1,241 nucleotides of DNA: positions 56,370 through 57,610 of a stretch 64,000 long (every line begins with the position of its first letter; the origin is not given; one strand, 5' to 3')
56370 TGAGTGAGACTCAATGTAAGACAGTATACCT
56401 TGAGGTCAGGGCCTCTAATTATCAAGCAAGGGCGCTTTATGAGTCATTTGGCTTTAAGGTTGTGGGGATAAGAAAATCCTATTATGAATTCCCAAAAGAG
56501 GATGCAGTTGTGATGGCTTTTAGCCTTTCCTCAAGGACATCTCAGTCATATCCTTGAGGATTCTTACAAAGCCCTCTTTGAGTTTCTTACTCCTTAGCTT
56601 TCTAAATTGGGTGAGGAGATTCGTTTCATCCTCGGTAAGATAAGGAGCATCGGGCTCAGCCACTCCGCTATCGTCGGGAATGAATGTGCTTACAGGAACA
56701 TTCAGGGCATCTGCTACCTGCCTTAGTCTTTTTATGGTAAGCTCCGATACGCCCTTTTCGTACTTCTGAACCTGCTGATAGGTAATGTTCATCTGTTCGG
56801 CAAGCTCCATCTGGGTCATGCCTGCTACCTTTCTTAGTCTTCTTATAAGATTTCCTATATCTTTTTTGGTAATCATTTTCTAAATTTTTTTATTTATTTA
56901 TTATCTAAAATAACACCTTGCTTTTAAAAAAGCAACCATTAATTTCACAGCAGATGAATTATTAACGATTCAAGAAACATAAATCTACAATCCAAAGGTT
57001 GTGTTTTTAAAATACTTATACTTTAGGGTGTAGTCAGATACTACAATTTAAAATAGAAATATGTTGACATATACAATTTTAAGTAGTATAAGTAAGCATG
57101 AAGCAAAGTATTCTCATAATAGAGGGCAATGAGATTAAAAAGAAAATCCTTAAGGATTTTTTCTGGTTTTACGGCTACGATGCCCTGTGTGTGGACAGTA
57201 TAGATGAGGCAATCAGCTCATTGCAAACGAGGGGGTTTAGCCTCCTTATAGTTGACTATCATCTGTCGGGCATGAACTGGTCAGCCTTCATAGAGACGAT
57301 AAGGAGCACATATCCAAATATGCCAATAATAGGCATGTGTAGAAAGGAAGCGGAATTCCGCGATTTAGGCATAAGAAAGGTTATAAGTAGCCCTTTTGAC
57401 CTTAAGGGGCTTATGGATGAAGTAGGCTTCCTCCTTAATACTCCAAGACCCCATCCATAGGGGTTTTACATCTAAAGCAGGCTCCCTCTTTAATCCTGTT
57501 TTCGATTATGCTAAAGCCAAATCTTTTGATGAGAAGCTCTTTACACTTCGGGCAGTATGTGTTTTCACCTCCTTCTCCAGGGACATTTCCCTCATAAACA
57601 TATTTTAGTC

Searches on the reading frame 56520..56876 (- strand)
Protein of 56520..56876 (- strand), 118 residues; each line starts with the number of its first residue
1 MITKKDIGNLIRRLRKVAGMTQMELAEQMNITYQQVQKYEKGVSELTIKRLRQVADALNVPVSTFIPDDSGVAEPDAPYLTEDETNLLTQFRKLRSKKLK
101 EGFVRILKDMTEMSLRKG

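Call 75: search_protein_families(library=pfam, proteins=[window:56520-56876:-], max_evalue=0.001)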
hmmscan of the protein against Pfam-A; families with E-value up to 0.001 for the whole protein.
window:56520-56876:- (118 aa): 7 families
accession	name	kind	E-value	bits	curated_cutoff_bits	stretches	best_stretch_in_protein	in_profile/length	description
PF01381.28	HTH_3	-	3.3e-13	49.9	23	1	11-63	1-53/55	Helix-turn-helix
PF13560.12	HTH_31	-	8.6e-08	32.8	27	1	7-62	2-58/64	Helix-turn-helix domain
PF13443.12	HTH_26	-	3.6e-07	30.8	22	1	11-64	2-56/63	Cro/C1-type HTH DNA-binding domain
PF12844.13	HTH_19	-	5.4e-07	29.9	30.2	1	8-61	1-54/64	Helix-turn-helix domain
PF13744.12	HTH_37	-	2.4e-05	24.5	27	1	3-62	15-75/80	Helix-turn-helix domain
PF13384.12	HTH_23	-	5.1e-05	23.4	24.6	0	13-39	13-37/50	Homeodomain-like domain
PF13518.12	HTH_28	-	0.00095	19.6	25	0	17-41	10-34/52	Helix-turn-helix domain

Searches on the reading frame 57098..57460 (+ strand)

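Call 75: search_protein_families(library=pfam, proteins=[window:57098-57460:+], max_evalue=0.001)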
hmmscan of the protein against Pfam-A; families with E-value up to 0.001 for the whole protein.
window:57098-57460:+ (120 aa): 1 family
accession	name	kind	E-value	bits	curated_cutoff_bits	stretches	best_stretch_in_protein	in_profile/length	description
PF00072.30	Response_reg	-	2.2e-09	37.9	30.2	1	5-108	1-109/111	Response regulator receiver domain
